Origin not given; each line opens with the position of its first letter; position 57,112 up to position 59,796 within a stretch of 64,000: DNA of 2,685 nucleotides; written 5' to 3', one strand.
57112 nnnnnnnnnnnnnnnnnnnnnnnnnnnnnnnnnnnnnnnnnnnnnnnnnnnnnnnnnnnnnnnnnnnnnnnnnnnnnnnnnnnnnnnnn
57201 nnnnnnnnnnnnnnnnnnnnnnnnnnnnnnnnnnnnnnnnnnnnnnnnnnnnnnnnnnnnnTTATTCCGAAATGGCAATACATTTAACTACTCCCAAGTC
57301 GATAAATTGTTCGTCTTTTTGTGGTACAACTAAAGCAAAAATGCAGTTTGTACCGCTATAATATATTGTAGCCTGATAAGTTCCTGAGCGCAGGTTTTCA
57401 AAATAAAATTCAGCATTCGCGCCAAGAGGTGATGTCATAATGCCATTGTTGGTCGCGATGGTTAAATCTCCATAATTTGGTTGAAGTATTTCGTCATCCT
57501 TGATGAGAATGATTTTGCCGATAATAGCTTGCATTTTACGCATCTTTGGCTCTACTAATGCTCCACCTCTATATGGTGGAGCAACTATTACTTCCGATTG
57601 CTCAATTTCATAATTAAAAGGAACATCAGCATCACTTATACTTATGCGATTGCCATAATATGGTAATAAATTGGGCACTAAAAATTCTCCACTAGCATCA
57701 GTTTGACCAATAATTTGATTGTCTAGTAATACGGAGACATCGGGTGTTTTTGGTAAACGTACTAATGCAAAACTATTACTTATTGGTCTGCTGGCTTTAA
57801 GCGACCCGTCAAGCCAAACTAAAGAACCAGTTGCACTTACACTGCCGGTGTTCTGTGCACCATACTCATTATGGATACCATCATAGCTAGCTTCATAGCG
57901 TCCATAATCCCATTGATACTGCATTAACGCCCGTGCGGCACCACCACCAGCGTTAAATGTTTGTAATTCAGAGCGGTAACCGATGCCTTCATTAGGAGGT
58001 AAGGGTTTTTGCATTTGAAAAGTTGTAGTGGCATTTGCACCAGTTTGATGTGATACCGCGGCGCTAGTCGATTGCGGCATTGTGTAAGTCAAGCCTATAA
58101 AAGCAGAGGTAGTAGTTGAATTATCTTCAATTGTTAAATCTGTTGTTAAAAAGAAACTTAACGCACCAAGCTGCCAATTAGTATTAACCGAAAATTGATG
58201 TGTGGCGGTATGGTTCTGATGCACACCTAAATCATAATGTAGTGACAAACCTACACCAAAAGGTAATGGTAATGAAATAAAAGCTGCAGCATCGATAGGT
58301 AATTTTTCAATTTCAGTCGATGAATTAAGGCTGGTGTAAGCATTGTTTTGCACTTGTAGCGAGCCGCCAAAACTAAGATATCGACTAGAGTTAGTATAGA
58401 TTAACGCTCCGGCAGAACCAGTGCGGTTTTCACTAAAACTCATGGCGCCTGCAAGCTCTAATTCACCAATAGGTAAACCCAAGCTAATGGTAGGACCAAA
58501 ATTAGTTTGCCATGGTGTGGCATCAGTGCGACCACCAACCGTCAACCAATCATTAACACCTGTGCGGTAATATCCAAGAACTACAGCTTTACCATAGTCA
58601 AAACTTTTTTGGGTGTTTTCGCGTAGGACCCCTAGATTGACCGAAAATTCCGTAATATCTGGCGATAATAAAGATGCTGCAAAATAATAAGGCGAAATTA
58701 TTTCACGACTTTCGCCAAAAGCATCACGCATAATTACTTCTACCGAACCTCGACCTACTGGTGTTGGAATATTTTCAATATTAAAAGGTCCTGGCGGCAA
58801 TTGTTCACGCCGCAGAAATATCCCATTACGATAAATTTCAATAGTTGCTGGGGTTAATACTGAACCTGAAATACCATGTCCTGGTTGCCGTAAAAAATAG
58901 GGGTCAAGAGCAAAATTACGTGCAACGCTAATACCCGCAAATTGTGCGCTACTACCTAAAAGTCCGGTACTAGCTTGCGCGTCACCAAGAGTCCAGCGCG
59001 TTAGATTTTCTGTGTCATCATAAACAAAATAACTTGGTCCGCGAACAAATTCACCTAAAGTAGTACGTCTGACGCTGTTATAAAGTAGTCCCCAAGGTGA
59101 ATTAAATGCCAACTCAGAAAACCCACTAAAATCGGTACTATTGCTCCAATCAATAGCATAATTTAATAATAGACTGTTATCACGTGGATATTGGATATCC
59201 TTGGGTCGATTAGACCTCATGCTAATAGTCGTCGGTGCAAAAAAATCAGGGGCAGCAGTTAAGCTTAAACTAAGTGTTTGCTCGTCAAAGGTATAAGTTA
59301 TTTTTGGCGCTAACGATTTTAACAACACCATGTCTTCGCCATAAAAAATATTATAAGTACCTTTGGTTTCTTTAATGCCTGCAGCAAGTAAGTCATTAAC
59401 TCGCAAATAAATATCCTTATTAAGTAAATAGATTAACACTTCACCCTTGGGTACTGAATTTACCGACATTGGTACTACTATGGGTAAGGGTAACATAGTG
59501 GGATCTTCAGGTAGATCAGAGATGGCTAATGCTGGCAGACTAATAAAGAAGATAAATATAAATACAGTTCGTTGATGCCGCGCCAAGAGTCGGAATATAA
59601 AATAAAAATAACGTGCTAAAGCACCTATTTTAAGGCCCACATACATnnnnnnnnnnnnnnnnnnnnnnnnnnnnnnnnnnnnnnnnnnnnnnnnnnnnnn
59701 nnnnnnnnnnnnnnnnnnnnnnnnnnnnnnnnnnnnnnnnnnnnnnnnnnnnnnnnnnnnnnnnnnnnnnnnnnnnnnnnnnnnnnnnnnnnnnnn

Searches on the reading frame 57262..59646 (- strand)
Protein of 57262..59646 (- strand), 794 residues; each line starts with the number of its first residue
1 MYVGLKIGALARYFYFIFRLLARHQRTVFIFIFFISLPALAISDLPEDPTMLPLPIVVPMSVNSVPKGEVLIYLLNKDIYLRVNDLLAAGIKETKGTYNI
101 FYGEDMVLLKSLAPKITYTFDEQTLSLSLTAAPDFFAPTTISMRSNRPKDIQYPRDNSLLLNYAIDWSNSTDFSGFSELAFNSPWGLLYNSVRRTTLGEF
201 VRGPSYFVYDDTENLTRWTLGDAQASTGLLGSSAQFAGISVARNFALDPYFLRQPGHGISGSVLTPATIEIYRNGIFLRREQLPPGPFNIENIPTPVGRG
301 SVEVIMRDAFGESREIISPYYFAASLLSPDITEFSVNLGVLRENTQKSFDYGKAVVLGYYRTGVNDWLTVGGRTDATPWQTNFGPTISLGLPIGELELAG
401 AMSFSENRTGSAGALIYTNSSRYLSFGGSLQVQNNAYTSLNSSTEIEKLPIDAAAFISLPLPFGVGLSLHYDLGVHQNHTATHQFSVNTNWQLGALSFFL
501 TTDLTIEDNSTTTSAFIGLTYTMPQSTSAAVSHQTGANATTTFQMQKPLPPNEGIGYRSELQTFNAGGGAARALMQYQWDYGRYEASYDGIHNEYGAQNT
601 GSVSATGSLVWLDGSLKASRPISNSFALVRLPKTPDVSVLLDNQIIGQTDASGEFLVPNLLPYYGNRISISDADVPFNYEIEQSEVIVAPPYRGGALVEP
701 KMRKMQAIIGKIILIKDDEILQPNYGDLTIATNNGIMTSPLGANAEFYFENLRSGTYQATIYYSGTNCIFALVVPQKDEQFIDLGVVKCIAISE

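Call 5: search_protein_families(library=pfam, proteins=[window:57262-59646:-], max_evalue=0.01)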
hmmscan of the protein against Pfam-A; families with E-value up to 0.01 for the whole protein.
window:57262-59646:- (794 aa): 1 family
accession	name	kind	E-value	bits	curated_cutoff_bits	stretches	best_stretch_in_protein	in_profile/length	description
PF00577.26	Usher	-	4.8e-30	105.3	27.1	2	217-378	48-207/549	Outer membrane usher protein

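Call 25: find_related_loci(query=window:57262-59646:-, collection=metagenome_contigs, flank=10000)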
Query window:57262-59646:- (794 aa) in metagenome_contigs; peptide patterns used: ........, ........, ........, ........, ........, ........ (x = any residue, [..] = any of these).
51 stretches matched a pattern, but none encodes a relative of the query by tblastn (E <= 1e-3).
